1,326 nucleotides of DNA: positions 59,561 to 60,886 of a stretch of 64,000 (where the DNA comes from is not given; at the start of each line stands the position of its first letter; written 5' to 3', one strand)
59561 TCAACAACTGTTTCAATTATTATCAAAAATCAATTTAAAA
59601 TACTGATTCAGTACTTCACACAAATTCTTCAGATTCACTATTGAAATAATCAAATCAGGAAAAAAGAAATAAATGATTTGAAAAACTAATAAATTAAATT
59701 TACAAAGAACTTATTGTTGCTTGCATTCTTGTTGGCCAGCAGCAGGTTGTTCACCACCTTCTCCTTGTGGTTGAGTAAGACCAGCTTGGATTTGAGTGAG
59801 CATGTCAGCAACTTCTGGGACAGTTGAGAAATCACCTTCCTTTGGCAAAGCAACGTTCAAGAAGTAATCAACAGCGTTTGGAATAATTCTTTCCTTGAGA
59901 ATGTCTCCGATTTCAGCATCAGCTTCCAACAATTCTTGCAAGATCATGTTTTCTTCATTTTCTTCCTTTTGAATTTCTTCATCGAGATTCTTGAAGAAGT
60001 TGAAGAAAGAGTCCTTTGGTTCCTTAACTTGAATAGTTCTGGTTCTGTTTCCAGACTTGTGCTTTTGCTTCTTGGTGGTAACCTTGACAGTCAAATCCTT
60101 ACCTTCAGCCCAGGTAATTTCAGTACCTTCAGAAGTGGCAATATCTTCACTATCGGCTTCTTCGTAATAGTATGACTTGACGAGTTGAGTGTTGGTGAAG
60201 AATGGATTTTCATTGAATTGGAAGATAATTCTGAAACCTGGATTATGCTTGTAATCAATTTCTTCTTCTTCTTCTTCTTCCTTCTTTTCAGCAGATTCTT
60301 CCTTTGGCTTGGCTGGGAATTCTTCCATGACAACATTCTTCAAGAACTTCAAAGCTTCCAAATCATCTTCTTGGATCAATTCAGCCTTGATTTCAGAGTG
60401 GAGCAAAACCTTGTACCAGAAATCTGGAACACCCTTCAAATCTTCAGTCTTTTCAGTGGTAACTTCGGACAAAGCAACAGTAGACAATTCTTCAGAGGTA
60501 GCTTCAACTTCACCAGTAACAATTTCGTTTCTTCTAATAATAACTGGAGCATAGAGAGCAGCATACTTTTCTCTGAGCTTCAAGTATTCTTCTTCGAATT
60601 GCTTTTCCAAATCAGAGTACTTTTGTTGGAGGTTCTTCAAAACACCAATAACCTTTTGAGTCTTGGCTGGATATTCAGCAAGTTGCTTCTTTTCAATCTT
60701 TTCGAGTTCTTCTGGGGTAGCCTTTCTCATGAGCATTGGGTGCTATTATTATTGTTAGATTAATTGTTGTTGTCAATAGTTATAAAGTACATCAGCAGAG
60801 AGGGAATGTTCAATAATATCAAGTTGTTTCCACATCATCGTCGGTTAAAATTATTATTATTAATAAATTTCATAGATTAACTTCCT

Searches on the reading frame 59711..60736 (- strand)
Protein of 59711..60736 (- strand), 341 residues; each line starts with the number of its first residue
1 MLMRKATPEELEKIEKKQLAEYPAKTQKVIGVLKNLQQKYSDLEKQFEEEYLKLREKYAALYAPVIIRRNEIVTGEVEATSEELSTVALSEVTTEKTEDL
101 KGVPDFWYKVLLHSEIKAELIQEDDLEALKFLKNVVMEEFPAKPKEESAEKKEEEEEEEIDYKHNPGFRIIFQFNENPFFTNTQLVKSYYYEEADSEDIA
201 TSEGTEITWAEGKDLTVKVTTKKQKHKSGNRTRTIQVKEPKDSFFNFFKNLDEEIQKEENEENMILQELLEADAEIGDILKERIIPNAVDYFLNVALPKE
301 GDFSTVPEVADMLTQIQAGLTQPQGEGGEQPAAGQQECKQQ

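Call 51: search_protein_families(library=pfam, proteins=[window:59711-60736:-], max_evalue=0.001)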
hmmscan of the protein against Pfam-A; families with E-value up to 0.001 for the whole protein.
window:59711-60736:- (341 aa): 1 family
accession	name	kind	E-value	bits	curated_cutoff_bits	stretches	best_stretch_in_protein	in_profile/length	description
PF00956.23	NAP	-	4e-73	246.4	28.6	1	30-294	3-265/266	Nucleosome assembly protein (NAP)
